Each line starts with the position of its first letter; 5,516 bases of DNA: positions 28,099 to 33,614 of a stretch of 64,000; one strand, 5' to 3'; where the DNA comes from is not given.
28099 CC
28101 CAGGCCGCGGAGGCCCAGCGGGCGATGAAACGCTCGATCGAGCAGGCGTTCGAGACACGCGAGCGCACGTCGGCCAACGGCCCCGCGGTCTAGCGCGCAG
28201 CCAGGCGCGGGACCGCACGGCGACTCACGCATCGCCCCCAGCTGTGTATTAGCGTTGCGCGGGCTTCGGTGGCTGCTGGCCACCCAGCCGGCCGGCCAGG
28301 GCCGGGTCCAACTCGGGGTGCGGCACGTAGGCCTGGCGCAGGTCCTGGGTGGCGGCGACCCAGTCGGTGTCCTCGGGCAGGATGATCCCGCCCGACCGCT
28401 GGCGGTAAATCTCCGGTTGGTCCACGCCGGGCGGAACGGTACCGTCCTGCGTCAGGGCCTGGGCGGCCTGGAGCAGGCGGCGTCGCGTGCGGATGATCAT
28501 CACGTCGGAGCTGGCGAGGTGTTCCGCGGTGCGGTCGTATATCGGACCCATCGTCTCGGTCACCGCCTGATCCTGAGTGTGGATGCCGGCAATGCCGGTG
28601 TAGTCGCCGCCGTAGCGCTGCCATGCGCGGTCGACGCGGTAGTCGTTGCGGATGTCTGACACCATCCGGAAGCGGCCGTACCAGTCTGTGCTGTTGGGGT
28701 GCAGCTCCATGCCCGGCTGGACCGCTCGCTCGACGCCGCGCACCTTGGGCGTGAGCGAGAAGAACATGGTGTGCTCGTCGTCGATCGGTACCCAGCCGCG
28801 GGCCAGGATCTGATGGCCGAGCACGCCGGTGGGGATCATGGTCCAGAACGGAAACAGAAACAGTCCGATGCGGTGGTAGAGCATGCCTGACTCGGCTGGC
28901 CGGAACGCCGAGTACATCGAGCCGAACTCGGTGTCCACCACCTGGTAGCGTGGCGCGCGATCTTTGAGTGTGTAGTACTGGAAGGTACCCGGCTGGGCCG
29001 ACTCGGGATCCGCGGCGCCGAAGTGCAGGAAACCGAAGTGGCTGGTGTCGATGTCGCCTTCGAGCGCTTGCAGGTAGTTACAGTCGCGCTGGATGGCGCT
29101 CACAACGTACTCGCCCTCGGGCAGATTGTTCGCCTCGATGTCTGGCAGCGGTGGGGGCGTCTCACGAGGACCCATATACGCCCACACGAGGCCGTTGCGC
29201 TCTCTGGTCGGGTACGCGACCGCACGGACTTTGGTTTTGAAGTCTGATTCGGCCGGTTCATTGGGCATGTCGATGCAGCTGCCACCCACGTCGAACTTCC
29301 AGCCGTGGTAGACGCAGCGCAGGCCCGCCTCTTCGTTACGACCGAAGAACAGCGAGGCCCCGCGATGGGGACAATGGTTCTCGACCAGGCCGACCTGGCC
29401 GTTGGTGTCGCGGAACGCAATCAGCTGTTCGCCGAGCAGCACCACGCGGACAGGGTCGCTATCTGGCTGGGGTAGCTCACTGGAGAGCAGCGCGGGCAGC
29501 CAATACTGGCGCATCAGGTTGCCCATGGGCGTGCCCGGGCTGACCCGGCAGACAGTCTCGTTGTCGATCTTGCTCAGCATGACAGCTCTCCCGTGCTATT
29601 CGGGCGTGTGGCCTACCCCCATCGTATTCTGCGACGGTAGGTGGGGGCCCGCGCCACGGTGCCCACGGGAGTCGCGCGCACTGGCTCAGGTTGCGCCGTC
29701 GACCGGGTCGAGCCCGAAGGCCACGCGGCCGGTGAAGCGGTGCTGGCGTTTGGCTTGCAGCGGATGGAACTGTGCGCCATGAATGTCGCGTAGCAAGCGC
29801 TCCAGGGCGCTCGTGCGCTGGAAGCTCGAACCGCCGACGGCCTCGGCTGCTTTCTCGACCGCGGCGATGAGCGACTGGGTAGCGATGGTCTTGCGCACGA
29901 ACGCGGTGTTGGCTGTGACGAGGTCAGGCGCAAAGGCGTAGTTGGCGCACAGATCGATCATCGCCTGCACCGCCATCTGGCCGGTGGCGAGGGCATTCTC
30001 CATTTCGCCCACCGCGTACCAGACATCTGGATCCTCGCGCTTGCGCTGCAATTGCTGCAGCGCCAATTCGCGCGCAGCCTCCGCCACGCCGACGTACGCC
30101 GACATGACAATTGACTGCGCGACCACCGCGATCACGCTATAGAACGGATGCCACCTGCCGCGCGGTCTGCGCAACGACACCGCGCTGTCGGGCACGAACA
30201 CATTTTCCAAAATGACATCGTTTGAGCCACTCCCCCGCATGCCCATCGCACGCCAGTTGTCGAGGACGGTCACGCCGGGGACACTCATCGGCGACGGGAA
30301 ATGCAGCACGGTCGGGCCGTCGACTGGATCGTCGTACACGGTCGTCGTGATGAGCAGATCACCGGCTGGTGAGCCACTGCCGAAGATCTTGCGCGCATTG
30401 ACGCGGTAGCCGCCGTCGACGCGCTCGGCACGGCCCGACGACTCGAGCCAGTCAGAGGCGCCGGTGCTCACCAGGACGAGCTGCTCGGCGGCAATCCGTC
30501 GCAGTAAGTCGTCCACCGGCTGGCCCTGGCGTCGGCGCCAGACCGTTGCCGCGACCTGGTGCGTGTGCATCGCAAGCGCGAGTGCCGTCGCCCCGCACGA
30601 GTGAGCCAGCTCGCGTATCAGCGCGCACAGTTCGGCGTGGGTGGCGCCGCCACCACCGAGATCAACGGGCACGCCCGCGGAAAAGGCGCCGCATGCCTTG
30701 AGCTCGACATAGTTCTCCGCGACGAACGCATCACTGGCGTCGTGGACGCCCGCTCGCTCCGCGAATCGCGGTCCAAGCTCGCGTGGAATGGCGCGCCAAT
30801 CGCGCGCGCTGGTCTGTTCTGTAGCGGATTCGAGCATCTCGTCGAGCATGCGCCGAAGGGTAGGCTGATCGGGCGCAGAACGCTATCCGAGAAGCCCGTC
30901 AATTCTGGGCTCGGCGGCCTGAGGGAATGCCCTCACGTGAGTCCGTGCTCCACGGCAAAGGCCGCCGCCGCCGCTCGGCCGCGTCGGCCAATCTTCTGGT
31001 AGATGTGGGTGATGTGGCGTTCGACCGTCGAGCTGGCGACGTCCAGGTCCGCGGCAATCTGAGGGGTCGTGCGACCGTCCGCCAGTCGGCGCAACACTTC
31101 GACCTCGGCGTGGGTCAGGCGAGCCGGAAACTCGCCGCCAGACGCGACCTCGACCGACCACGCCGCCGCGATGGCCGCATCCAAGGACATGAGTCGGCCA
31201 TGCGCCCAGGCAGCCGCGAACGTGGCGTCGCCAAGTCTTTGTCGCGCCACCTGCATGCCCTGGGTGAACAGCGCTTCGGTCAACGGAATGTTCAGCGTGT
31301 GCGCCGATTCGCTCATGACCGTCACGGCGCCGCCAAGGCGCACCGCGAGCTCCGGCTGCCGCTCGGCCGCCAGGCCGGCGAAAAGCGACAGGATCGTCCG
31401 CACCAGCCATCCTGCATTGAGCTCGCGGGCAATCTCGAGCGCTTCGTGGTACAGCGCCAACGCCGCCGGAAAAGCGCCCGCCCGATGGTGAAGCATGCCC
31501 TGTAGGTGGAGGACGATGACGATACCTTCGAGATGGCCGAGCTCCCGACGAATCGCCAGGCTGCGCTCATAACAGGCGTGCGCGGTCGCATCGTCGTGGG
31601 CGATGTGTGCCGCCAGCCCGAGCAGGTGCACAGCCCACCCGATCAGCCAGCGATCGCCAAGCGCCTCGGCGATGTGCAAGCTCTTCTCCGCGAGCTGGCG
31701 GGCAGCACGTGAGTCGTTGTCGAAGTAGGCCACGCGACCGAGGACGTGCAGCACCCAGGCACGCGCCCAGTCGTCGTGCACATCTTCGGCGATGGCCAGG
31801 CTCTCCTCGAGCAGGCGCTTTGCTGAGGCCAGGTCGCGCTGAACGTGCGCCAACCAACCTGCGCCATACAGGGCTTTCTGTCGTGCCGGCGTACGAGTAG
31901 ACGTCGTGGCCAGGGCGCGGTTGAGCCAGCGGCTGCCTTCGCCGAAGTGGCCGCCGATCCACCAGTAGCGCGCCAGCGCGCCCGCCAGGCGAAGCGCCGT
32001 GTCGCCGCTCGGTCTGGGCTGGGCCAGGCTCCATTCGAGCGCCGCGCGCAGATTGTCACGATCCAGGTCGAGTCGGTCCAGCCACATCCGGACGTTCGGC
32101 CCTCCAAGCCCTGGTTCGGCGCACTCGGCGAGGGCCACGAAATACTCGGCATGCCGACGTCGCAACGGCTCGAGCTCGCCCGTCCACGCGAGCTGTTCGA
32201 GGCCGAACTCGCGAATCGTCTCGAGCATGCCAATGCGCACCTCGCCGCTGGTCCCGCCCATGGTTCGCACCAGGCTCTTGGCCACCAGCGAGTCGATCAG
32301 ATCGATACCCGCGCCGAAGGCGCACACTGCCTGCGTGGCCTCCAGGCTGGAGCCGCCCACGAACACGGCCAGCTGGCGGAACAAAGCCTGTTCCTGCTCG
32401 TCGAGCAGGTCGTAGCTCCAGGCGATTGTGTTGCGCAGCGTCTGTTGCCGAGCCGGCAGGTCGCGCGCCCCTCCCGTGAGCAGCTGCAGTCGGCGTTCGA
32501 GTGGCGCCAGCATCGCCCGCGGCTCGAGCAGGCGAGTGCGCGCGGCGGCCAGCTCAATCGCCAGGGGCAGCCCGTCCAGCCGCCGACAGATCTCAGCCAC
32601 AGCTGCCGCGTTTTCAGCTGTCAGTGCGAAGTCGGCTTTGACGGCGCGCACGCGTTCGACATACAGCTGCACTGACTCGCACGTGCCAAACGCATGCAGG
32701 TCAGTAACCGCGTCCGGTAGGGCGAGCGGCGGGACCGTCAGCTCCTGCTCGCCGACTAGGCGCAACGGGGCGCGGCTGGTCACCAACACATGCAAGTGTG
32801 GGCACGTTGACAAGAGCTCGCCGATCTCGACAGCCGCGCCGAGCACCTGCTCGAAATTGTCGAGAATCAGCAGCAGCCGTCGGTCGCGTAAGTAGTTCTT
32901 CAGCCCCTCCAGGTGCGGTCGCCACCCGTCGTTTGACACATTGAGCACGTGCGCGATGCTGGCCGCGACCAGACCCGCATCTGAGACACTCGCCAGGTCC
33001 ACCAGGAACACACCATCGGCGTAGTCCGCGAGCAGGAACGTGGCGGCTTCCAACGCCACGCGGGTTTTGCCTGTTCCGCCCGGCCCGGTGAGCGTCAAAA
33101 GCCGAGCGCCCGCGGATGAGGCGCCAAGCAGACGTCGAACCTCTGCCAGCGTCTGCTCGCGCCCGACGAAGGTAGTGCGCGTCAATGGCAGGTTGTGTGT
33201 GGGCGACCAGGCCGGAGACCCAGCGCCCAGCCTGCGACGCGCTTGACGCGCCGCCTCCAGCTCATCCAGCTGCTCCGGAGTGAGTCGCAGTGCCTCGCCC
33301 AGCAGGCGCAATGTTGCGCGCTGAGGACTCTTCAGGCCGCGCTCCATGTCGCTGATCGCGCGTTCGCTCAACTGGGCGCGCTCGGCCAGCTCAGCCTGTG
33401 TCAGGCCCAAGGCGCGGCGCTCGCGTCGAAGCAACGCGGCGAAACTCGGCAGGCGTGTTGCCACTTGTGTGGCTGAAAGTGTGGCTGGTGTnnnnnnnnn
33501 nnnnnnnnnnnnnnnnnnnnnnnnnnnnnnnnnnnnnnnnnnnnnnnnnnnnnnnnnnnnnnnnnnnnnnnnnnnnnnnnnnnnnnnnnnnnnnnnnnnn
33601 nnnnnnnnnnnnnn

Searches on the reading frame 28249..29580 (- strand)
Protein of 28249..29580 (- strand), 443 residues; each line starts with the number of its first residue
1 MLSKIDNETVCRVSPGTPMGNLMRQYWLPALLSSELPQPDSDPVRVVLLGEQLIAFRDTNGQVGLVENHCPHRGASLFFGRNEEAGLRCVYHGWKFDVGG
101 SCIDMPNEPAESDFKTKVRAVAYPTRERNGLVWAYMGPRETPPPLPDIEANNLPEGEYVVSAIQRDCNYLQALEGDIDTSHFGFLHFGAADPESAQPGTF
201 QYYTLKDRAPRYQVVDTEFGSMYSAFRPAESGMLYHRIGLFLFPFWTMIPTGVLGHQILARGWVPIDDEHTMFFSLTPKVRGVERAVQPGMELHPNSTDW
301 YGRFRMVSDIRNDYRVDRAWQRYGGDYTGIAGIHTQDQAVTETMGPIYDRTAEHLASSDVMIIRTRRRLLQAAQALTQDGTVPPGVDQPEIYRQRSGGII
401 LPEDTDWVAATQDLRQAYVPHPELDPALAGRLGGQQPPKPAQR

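Call 54: search_protein_families(library=pfam, proteins=[window:28249-29580:-], max_evalue=0.0001)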
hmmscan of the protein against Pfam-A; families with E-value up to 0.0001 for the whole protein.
window:28249-29580:- (443 aa): 2 families
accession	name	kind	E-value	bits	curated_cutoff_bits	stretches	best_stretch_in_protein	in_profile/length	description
PF19301.5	LigXa_C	-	1e-34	120.6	27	1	134-410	1-284/304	LigXa C-terminal domain like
PF00355.32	Rieske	-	4.9e-18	65.3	20.3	1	27-109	2-82/88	Rieske [2Fe-2S] domain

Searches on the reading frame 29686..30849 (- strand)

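Call 54: search_protein_families(library=pfam, proteins=[window:29686-30849:-], max_evalue=0.0001)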
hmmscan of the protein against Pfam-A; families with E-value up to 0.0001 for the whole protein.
window:29686-30849:- (387 aa): 3 families
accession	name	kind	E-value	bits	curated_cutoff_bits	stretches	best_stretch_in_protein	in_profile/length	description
PF08028.16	Acyl-CoA_dh_2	-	4.8e-09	37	22.7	1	253-362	8-129/134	Acyl-CoA dehydrogenase, C-terminal domain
PF02771.21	Acyl-CoA_dh_N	-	1.4e-07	32.3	22.9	1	30-104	20-94/113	Acyl-CoA dehydrogenase, N-terminal domain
PF02770.24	Acyl-CoA_dh_M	-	5.6e-07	30.1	33.3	1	136-217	15-97/97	Acyl-CoA dehydrogenase, middle domain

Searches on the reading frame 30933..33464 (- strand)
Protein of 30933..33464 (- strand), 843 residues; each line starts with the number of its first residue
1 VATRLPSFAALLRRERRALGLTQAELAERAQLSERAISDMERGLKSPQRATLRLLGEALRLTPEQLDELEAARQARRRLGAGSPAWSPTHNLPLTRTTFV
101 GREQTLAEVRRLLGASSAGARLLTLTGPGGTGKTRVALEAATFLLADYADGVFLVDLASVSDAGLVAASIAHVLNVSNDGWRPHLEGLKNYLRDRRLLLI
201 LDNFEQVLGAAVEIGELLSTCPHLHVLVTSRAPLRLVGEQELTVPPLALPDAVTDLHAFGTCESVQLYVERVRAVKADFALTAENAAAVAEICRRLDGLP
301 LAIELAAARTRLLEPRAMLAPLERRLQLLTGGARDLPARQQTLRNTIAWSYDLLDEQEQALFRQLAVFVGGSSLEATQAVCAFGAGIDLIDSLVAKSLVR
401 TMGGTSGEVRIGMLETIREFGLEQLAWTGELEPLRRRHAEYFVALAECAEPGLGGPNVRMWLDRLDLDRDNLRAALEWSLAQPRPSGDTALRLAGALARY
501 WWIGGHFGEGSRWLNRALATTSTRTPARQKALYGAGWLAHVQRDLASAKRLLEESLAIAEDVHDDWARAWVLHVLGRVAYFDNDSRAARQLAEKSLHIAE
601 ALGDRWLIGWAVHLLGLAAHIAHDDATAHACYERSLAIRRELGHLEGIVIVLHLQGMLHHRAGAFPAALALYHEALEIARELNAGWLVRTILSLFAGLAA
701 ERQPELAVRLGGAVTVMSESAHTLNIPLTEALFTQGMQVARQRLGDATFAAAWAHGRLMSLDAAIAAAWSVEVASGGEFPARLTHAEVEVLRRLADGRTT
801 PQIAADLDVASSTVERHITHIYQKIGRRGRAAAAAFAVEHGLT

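Call 54: search_protein_families(library=pfam, proteins=[window:30933-33464:-], max_evalue=0.0001)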
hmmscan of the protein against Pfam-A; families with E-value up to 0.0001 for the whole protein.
window:30933-33464:- (843 aa): 9 families
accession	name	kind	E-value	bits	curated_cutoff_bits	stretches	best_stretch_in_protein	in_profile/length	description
PF00196.25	GerE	-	8.3e-14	51.4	23.5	1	783-837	3-57/57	Bacterial regulatory proteins, luxR family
PF13424.12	TPR_12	-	6.3e-13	49.2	30.1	2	613-681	7-77/77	Tetratricopeptide repeat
PF13560.12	HTH_31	-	4.9e-11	43.2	27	1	8-69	2-64/64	Helix-turn-helix domain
PF01381.28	HTH_3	-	1.2e-10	41.7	23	1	12-65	1-54/55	Helix-turn-helix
PF13401.12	AAA_22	-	2.7e-08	34.6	27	1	119-242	4-126/130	AAA domain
PF13374.12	TPR_10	-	6.7e-08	32.8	27.5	0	656-682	9-35/42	Tetratricopeptide repeat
PF13191.12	AAA_16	-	1.9e-07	32.2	32.6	1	98-184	1-97/167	AAA ATPase domain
PF00931.28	NB-ARC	-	1.9e-05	24.5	23.5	1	104-308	3-203/248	NB-ARC domain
PF08281.18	Sigma70_r4_2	-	3.2e-05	23.9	25.7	0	791-824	20-53/54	Sigma-70, region 4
